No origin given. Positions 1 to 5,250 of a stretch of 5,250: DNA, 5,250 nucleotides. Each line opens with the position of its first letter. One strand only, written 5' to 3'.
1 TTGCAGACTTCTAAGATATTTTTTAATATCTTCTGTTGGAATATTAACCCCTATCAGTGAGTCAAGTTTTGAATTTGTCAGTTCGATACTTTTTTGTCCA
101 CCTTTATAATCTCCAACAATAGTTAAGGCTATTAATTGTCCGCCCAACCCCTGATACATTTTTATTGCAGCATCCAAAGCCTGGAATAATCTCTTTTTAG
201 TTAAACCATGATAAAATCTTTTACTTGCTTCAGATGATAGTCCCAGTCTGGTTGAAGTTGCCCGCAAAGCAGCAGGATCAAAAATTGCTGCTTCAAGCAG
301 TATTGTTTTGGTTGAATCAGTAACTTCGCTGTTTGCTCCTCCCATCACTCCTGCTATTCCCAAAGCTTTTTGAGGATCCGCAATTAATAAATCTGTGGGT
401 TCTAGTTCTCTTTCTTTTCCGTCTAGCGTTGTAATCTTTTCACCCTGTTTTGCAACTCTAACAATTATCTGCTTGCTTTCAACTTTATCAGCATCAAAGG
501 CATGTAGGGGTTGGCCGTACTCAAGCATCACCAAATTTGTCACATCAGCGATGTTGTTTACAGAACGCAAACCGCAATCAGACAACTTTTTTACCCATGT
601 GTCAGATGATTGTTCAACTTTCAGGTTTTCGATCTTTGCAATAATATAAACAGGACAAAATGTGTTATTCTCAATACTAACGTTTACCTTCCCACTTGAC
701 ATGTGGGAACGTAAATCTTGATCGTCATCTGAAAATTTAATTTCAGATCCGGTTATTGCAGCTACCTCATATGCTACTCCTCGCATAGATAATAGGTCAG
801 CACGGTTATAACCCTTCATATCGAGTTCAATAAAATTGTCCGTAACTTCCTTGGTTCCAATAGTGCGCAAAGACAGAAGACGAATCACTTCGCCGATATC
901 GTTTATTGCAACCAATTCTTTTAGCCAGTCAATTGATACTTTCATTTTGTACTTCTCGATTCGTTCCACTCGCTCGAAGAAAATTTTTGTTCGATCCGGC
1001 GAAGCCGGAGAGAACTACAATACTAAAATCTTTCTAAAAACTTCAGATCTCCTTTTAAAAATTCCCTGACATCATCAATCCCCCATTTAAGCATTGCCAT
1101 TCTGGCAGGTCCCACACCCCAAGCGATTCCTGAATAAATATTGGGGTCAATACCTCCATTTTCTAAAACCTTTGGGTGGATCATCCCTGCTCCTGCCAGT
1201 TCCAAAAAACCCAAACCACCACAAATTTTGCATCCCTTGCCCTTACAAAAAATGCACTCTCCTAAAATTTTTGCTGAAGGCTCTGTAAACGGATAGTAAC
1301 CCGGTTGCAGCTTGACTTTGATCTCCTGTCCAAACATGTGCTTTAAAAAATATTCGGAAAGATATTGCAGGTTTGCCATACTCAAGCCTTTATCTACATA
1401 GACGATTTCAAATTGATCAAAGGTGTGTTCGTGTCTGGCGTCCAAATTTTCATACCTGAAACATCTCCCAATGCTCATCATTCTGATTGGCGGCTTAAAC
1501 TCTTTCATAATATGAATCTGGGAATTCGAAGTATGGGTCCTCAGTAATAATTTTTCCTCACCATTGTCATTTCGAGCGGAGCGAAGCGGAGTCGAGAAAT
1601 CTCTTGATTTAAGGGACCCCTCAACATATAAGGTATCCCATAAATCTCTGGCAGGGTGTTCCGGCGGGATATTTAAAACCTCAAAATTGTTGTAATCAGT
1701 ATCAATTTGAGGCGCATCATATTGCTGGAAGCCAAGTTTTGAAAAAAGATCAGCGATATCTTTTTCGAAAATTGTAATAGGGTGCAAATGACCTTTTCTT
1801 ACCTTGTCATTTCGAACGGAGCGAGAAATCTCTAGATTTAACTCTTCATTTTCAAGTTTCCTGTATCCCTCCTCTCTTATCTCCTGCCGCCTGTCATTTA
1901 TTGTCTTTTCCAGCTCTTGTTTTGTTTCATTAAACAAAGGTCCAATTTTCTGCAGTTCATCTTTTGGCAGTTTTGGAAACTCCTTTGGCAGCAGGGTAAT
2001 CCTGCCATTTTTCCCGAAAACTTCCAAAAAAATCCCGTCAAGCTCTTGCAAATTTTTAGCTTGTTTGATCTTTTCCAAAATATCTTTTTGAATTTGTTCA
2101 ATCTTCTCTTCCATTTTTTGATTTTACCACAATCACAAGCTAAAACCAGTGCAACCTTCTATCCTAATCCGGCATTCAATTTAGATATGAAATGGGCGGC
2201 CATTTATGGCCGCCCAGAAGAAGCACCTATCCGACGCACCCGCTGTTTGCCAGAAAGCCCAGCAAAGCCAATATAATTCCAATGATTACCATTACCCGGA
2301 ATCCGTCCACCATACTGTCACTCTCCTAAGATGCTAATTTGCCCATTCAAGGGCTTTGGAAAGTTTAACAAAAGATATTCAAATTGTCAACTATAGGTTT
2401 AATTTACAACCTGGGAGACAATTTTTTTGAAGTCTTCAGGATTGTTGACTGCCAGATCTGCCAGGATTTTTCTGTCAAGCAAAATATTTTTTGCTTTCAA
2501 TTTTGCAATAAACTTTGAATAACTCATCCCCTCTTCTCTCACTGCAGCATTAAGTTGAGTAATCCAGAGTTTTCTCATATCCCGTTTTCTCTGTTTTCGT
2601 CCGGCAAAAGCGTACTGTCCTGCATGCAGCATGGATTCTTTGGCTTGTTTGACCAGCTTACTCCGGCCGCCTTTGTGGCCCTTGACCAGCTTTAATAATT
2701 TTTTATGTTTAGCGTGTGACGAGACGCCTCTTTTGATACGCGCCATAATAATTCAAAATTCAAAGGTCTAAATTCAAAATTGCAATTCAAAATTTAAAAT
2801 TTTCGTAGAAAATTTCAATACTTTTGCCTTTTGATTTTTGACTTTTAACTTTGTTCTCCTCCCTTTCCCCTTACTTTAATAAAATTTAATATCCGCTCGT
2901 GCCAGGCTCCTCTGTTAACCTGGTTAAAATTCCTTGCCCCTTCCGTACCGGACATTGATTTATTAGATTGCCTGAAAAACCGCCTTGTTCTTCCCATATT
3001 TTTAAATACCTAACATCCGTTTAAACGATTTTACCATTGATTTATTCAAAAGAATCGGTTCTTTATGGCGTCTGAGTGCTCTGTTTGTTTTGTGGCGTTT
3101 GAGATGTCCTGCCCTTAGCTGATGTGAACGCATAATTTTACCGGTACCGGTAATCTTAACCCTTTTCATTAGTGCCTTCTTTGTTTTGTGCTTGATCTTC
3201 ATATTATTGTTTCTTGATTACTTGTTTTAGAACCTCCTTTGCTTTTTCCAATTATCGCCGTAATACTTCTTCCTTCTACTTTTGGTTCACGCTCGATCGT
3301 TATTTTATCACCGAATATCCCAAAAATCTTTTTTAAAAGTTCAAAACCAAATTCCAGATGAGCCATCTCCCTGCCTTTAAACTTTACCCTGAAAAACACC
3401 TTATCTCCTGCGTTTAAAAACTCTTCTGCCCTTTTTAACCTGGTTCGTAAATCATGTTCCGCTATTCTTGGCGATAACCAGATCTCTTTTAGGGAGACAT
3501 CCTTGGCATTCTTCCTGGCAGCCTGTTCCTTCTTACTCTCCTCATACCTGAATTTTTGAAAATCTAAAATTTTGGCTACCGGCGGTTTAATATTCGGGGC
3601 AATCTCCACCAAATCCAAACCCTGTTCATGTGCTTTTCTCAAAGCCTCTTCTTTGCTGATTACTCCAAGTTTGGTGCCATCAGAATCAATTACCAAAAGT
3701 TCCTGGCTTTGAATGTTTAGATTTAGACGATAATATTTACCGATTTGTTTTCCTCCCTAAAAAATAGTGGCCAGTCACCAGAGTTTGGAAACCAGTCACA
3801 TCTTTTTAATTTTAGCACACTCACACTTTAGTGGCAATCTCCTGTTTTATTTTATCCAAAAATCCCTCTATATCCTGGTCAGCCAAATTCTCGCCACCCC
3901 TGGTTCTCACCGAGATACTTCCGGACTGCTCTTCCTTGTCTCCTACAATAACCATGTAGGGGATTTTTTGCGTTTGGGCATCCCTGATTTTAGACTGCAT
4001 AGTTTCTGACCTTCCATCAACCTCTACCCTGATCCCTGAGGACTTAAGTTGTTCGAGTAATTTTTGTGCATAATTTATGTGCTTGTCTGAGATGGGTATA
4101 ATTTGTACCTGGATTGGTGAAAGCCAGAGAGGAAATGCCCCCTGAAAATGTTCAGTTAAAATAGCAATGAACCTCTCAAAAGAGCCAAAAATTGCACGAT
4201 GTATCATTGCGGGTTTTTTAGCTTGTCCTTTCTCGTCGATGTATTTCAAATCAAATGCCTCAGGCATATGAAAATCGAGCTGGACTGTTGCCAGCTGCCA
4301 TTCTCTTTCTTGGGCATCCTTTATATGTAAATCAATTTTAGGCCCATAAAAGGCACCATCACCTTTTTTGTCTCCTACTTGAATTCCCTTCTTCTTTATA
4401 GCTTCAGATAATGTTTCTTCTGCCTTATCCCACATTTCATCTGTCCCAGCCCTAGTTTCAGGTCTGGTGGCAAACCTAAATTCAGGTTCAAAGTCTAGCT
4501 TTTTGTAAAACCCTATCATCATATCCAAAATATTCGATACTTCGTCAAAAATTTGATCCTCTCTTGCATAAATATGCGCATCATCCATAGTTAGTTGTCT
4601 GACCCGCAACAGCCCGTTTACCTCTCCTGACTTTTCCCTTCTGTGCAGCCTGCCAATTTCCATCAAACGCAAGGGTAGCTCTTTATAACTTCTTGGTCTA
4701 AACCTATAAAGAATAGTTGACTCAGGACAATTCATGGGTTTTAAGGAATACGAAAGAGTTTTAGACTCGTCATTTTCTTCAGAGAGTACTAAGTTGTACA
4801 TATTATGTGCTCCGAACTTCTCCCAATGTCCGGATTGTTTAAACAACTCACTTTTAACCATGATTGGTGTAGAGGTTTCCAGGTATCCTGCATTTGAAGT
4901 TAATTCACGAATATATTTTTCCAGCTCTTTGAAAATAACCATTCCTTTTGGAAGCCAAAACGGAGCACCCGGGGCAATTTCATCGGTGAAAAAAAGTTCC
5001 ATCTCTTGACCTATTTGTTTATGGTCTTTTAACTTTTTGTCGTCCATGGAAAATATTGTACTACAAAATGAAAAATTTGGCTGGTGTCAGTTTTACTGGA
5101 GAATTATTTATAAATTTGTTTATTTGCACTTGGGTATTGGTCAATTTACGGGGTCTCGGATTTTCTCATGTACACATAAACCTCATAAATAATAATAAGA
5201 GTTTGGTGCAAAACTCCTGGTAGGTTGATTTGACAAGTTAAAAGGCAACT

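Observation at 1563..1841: Essential pheS carries two in-frame insertions of a short hairpin-type repeat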

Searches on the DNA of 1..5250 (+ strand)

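Call 15: search_rna_families(source=window, threshold=evalue, max_evalue=1)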
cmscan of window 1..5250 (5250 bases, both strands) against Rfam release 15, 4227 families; matches with E-value up to 1: 1.
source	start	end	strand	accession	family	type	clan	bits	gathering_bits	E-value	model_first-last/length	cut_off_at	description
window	352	520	+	RF02209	WT1-AS_7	Gene; lncRNA;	-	15.2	50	0.84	1-294/294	no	WT1 antisense RNA conserved region 7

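Call 28: search_dna_similar(query=window:1564-1612:+, collection=phages, mode=distant, max_evalue=10, max_rows=30)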
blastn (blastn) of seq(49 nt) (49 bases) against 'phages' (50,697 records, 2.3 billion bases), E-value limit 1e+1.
Records with a match: 1; places in all: 1; records where one place covers at least 80% of the query: 0.
Best place of each record, by identity: 95-99% 1.
By first word of the organism name: Virus 1.
By host as written in the record: - 1.
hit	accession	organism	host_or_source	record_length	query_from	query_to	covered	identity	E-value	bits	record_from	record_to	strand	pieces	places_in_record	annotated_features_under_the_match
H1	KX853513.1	Virus Rctr41k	enrichment culture DAMO/AAA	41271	11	32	45%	95.5%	9e-1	37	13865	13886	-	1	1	hypothetical protein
